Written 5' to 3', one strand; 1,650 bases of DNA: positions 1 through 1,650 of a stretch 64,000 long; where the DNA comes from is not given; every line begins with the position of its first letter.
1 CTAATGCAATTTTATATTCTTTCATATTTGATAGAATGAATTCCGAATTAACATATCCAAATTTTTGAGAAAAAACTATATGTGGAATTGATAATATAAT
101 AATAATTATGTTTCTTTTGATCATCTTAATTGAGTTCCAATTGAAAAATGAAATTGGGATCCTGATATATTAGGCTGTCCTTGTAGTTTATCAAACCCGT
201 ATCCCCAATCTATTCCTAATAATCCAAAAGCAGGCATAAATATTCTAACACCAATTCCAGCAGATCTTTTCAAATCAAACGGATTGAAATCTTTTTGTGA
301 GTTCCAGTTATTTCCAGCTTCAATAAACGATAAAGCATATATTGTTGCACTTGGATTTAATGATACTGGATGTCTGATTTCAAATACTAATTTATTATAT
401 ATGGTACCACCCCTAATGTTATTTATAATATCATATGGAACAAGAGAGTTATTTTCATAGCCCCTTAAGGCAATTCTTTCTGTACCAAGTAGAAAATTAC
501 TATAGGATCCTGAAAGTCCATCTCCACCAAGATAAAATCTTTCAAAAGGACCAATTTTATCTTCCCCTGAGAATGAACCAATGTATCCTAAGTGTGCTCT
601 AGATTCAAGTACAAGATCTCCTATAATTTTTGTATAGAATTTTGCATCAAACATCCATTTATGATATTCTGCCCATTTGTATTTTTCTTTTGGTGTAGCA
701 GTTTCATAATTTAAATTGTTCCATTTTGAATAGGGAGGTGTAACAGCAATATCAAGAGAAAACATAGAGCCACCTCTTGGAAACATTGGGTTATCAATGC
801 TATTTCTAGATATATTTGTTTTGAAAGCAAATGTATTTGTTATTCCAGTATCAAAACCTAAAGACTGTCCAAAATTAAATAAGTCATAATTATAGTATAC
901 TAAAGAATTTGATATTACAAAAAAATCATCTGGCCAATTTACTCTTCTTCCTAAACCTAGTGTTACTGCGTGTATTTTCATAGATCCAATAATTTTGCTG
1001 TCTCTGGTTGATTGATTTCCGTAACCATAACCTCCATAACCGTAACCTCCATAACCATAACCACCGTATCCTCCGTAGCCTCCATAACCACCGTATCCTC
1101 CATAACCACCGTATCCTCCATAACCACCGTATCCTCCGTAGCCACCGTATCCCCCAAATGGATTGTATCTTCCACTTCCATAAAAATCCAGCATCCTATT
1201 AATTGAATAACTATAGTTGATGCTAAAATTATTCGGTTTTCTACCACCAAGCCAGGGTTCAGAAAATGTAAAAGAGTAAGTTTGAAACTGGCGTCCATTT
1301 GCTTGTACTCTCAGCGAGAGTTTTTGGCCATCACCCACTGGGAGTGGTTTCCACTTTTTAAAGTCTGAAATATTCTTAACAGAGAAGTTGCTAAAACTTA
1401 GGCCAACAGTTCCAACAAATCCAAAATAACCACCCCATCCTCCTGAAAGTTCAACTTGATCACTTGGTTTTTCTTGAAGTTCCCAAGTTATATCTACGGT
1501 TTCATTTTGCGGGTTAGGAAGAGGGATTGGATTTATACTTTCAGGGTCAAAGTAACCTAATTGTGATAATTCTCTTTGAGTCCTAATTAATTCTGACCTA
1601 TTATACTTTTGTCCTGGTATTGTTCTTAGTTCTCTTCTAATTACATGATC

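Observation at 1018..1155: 46-residue pure Gly/Tyr tract inserted in a predicted surface loop of the essential BamA barrel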

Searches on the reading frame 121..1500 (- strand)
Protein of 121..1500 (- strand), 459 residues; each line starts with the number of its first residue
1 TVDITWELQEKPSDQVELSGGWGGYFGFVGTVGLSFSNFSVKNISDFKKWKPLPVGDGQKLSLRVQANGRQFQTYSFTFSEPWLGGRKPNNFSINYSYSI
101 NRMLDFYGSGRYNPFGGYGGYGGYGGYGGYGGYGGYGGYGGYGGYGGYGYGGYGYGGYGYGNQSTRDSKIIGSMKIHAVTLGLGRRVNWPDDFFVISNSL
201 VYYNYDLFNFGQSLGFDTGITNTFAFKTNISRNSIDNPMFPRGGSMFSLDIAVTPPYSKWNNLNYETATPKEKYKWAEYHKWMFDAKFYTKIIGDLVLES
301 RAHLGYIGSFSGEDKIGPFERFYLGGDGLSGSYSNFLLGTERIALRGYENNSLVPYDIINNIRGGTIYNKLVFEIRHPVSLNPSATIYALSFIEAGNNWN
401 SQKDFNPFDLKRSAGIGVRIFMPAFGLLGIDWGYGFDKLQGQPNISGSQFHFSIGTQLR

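Call 9: search_solved_structures(query=window:121-1500:-, max_evalue=0.001, show_alignments=3)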
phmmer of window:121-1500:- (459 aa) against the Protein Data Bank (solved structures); distinct sequences matched with E-value up to 0.001: 4.
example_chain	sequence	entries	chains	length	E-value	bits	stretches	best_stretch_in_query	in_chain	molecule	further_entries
9n2d_A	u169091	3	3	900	2.1e-104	353.3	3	270-457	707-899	Bam A | Surface antigen (D15)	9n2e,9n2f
9hj3_A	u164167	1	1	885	4.9e-96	325.7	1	1-457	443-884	Outer membrane protein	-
9hiv_A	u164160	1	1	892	5.1e-96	325.7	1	1-457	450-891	Outer membrane protein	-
9hjm_A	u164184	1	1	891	1.1e-79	271.8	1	1-457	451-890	Putative outer membrane protein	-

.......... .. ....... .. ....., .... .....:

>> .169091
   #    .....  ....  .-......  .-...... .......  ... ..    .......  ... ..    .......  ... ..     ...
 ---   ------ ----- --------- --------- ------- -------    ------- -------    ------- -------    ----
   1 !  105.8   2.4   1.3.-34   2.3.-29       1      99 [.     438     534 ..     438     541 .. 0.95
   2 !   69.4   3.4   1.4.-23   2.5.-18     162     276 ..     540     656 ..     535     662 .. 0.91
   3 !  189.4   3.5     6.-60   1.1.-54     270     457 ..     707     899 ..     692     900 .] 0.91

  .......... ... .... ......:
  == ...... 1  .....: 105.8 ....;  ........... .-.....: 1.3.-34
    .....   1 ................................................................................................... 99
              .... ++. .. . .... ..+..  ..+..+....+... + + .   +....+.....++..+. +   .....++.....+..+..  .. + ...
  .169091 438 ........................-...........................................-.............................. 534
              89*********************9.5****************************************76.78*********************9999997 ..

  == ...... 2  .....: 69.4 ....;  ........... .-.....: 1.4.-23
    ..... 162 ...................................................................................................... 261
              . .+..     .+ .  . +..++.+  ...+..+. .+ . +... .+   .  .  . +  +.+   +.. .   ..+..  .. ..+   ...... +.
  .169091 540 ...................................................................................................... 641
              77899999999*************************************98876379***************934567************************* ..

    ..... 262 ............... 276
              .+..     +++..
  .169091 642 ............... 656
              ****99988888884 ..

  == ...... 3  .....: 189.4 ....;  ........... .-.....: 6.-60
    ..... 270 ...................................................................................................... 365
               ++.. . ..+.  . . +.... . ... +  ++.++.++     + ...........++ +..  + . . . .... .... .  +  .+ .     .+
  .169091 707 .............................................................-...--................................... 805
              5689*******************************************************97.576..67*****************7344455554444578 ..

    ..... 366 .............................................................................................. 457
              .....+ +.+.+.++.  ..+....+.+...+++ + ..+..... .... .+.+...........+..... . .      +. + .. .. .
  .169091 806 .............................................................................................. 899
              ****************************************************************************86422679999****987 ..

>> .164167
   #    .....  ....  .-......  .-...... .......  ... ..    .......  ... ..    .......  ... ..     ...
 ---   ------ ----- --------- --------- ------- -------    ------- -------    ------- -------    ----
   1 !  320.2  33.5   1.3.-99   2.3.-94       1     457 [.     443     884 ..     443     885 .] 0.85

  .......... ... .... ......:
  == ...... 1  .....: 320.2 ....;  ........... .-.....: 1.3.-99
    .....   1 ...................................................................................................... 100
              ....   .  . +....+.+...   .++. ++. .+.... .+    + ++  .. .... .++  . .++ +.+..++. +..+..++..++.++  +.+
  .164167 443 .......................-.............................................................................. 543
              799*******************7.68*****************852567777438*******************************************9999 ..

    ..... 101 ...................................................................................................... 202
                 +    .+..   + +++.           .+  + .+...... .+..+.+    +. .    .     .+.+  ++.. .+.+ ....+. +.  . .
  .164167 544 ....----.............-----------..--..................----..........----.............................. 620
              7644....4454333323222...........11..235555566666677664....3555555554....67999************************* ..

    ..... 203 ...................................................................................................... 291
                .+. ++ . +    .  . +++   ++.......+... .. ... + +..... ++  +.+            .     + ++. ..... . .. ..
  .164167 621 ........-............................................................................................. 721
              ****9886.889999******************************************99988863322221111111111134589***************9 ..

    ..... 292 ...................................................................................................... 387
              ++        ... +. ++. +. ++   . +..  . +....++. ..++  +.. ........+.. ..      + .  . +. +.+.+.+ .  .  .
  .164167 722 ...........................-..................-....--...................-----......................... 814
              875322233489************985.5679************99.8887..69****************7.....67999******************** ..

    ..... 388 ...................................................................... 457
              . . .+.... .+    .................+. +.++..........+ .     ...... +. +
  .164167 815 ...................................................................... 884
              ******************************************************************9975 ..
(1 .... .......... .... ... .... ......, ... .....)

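Call 50: search_protein_representatives(protein=window:124-1500:-)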
Query: 459 residues. Proteins with E-value up to 0.001 (for the whole library): 1703; up to 1e-10: 724; up to 1e-30: 239. The best 150 are listed.
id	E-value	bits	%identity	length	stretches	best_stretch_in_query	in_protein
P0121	2.8e-137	475.0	58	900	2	173-459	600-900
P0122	1.5e-126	439.6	54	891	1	1-459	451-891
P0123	1.5e-120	419.8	51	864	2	172-459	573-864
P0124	1.9e-118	412.9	50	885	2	161-456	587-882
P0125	8.2e-117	407.5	50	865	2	139-457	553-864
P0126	3.6e-115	402.1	50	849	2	172-459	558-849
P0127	5.0e-114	398.3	51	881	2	166-459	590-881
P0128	9.2e-113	394.1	51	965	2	171-459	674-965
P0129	2.3e-112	392.8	49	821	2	169-459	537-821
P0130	4.4e-111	388.6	51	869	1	1-458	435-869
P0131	3.1e-110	385.8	53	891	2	174-457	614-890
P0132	7.6e-109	381.2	50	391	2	174-459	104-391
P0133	8.8e-108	377.7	50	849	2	160-457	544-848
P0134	4.1e-105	368.9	47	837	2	161-456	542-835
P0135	9.1e-104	364.5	51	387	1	42-457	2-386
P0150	4.8e-96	339.0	47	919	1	1-457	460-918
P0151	3.1e-95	336.3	44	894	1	1-458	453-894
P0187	1.8e-84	300.8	45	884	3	262-446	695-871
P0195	7.2e-79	282.3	43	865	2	143-456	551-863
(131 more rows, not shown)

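Call 53: list_cluster_members(proteins=[P0122, P0150, P0130, P0151, P0187, P0125, P0195, P0121])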
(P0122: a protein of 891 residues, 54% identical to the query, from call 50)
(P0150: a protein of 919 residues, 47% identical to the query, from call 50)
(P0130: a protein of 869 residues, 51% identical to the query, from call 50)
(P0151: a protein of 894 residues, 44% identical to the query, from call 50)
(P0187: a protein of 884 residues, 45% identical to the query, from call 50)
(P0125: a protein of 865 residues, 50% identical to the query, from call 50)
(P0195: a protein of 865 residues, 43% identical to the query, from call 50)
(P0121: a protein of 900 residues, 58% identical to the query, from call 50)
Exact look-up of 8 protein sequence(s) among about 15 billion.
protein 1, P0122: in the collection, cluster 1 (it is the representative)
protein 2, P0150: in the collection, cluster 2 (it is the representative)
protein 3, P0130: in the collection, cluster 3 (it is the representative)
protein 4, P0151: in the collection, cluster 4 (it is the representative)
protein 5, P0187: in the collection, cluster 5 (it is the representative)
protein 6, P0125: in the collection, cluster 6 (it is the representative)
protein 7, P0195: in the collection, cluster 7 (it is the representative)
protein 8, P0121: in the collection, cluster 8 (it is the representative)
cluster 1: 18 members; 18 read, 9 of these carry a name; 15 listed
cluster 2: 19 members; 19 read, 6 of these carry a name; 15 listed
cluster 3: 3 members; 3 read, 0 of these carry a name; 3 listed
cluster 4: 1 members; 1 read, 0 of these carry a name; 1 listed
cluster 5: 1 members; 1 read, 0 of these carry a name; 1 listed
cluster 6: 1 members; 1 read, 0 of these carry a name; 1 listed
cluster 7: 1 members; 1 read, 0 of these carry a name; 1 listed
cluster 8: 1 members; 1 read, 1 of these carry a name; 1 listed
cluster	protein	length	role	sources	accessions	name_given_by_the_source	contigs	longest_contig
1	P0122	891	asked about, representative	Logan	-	-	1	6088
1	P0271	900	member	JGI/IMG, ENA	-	outer membrane protein insertion porin family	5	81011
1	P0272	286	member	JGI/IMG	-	outer membrane protein insertion porin family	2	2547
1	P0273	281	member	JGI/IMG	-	outer membrane protein insertion porin family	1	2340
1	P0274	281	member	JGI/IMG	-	outer membrane protein insertion porin family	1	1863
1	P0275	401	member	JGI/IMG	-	outer membrane protein insertion porin family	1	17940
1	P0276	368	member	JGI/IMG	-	outer membrane protein insertion porin family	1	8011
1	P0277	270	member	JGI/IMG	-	outer membrane protein insertion porin family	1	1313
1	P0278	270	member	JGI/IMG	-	outer membrane protein insertion porin family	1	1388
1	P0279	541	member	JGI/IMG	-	outer membrane protein insertion porin family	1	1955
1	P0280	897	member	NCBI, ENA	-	-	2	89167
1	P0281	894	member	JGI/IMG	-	-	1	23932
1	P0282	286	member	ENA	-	-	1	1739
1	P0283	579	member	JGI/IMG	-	-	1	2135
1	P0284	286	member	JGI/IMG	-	-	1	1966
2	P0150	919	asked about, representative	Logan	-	-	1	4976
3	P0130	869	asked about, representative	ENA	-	-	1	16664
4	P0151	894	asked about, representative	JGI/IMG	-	-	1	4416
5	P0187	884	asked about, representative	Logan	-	-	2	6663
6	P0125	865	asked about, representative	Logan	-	-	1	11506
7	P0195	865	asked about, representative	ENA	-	-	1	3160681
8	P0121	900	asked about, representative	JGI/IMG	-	outer membrane protein insertion porin family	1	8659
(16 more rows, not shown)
